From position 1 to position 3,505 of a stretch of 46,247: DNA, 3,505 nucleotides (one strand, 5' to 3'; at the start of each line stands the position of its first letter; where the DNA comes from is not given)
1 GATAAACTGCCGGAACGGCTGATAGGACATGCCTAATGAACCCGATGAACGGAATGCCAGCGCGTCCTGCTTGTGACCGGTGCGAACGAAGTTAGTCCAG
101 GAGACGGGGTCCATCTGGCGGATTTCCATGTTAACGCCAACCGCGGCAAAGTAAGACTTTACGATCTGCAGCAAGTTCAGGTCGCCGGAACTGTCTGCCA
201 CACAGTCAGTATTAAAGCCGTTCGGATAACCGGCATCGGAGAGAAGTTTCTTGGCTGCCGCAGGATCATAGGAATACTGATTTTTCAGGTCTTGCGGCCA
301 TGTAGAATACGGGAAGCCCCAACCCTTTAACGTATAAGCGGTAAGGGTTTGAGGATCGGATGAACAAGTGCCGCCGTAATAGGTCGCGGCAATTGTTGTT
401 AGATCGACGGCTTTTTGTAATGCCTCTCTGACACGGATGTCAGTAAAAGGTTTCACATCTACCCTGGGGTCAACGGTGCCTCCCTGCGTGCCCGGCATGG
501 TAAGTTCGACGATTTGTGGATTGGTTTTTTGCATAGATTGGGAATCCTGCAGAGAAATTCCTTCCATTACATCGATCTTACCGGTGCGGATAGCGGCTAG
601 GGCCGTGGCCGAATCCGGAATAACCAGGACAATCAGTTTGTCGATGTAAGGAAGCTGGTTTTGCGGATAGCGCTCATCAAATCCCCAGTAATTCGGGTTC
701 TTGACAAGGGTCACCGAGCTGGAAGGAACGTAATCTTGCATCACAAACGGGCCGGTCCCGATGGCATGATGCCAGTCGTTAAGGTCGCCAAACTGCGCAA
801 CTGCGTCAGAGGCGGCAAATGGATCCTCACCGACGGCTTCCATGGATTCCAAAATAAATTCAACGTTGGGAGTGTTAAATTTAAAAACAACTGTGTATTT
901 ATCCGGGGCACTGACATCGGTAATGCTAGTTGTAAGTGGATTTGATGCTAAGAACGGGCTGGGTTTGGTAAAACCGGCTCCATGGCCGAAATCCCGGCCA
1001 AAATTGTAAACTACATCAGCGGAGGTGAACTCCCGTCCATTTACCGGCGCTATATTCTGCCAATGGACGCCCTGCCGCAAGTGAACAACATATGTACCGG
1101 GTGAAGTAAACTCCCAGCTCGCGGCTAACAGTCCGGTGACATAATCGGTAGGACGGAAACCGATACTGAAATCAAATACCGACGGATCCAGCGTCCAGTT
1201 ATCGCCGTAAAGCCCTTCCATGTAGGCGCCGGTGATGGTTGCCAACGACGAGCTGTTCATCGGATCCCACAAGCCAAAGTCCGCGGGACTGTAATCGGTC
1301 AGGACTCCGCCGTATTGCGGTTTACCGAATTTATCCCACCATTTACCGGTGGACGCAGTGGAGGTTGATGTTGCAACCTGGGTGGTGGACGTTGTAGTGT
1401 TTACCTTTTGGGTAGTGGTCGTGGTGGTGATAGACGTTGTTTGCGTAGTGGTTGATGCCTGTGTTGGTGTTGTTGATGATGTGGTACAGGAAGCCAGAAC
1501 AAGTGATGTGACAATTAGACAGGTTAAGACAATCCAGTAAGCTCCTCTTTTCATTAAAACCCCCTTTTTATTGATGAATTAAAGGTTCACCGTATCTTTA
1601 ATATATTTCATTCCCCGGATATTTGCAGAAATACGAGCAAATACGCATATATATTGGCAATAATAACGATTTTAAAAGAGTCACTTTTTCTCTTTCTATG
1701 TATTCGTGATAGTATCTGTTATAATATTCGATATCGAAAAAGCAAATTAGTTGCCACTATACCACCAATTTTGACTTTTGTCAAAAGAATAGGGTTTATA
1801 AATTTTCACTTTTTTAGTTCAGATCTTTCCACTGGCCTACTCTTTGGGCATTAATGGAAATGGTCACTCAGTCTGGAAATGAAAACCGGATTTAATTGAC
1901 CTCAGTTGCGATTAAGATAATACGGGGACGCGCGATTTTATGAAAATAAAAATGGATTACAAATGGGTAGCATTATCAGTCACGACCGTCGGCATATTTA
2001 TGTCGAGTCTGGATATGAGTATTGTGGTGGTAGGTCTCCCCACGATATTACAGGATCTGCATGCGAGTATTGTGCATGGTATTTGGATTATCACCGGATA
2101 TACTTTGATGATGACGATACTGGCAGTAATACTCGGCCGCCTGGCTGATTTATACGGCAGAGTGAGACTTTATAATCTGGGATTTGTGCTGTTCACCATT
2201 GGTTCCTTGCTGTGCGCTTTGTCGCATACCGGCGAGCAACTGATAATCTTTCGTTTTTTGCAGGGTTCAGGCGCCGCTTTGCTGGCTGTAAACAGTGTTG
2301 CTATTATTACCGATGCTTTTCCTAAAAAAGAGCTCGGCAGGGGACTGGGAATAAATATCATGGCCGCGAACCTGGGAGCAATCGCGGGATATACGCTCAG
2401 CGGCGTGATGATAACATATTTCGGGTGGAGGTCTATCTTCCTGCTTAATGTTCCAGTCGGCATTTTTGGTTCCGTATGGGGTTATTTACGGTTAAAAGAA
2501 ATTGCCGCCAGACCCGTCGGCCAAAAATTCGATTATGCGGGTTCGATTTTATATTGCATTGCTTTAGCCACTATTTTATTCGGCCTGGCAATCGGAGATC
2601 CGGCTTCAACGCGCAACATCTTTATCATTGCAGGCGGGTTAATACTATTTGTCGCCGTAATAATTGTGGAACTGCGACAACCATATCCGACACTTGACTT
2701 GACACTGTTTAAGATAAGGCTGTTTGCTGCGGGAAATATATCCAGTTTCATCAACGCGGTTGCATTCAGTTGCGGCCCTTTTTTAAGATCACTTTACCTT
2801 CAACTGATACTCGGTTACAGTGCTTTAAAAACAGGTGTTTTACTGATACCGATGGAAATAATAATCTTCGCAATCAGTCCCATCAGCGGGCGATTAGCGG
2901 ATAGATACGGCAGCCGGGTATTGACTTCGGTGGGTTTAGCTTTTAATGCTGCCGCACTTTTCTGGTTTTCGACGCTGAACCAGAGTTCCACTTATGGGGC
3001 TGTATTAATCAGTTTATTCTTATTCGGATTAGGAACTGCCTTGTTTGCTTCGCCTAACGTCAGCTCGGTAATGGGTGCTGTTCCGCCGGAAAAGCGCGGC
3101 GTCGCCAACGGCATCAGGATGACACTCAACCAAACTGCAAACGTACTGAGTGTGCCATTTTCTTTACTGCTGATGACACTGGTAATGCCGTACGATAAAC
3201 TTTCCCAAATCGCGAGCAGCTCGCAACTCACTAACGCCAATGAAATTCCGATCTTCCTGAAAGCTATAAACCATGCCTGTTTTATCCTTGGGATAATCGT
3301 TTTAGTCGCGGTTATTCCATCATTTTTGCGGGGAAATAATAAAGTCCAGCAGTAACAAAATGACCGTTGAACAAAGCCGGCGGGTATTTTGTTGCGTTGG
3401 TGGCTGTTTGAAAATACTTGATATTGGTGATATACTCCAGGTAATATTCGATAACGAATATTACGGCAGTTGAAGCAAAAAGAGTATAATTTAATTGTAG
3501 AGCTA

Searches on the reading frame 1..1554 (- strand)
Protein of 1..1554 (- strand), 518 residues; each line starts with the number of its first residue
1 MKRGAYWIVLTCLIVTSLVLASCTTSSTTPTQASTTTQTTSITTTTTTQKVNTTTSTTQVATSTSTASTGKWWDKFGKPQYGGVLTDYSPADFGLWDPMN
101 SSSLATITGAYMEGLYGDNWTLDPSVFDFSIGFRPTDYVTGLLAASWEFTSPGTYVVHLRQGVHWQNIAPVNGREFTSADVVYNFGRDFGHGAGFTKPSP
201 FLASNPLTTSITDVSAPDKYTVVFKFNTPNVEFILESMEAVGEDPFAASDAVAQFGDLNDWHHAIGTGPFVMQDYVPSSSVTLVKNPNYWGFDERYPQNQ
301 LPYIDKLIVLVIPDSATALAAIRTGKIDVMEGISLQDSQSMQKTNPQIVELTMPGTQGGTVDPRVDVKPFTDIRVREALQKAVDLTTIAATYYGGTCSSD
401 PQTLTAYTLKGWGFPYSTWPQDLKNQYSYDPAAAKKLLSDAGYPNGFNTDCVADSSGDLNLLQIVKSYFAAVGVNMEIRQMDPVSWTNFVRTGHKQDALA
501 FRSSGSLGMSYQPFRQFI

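Call 53: search_protein_families(library=pfam, proteins=[window:1-1554:-], max_evalue=0.0001)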
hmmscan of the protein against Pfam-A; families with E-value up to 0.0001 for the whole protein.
window:1-1554:- (518 aa): 1 family
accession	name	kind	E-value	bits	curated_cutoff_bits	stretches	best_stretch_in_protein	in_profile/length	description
PF00496.27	SBP_bac_5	-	1e-65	222.8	32.4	1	140-495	3-338/368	Bacterial extracellular solute-binding proteins, family 5 Middle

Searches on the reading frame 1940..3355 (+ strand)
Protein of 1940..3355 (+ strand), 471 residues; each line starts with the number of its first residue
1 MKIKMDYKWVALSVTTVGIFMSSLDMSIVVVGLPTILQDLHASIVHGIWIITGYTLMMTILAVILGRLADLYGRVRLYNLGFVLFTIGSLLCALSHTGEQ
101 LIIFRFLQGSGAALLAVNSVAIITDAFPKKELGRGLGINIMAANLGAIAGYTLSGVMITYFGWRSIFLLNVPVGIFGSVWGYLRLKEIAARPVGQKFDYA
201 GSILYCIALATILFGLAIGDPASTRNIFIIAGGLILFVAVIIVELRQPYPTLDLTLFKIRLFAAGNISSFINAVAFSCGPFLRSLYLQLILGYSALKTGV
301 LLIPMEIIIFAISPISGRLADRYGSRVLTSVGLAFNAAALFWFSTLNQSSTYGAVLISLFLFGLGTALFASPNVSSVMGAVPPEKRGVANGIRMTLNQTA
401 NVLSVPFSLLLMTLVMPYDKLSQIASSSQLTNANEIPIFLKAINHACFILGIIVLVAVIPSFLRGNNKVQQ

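Call 3: search_protein_families(library=pfam, proteins=[window:1940-3355:+])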
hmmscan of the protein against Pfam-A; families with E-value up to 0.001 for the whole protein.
window:1940-3355:+ (471 aa): 2 families
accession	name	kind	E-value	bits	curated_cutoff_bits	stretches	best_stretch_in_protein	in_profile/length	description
PF07690.21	MFS_1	-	5.3e-56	190.5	33.4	1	17-403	3-345/347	Major Facilitator Superfamily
PF05977.19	MFS_3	-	1.1e-08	34.4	27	1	9-171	16-176/524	Transmembrane secretion effector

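Call 4: search_protein_families(library=ncbifam, proteins=[window:1940-3355:+])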
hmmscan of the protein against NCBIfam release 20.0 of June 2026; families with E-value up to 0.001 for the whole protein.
window:1940-3355:+ (471 aa): 56 families (the best 25 are shown)
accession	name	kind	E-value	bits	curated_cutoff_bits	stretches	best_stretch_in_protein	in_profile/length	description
TIGR00711.1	efflux_EmrB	subfamily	4.3e-73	246.7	230.2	1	12-417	4-409/485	DHA2 family efflux MFS transporter permease subunit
NF000025.1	MFS_efflux_tcmA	exception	1.6e-46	159.2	999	1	8-405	24-424/538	tetracenomycin C efflux MFS transporter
NF000089.1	qac_MFS_AB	exception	7.8e-44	150.3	900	1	7-408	16-421/514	QacA/B family quaternary ammonium compound efflux MFS transporter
NF007799.0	PRK10504.1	subfamily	6.4e-40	137.4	426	1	8-409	9-410/471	multidrug transporter subunit MdtD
NF000391.1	EmrB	exception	3.5e-39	134.8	925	1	10-392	14-398/501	multidrug efflux MFS transporter permease subunit EmrB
NF011571.1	PRK14995.1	subfamily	1.3e-37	129.7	701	1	5-411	1-411/493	SmvA family efflux MFS transporter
NF000031.1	MFS_efflux_LmrA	exception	9.9e-35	120.1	850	1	7-399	28-424/484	lincomycin efflux MFS transporter Lmr(A)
NF000218.1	FexA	exception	1.9e-32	112.5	900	1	14-392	25-409/475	chloramphenicol/florfenicol efflux MFS transporter FexA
NF012169.0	qepA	equivalog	4.8e-31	107.9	1075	1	8-405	19-415/511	fluoroquinolone efflux MFS transporter QepA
NF033896.2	MFS_LfrA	equivalog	9.8e-31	106.9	825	1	8-399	18-411/504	efflux MFS transporter LfrA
NF000009.1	tet_MFS_Tcr3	exception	4.9e-29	101.2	1000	1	11-398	32-428/512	tetracycline efflux MFS transporter Tcr3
NF000095.1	tet_MFS_OtrB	exception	5.5e-29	101.1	999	1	11-401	27-426/563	oxytetracycline resistance efflux MFS transporter OtrB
TIGR00880.1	2_A_01_02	superfamily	2.7e-28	98.8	131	2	50-183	3-136/141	multidrug resistance protein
NF000060.1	MFS_efflux_LmrB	exception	4.9e-27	94.9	800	1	20-469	27-477/479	lincomycin efflux MFS transporter Lmr(B)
NF040856.1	FexB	exception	1.9e-25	89.6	950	1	12-440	16-446/469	chloramphenicol/florfenicol efflux MFS transporter FexB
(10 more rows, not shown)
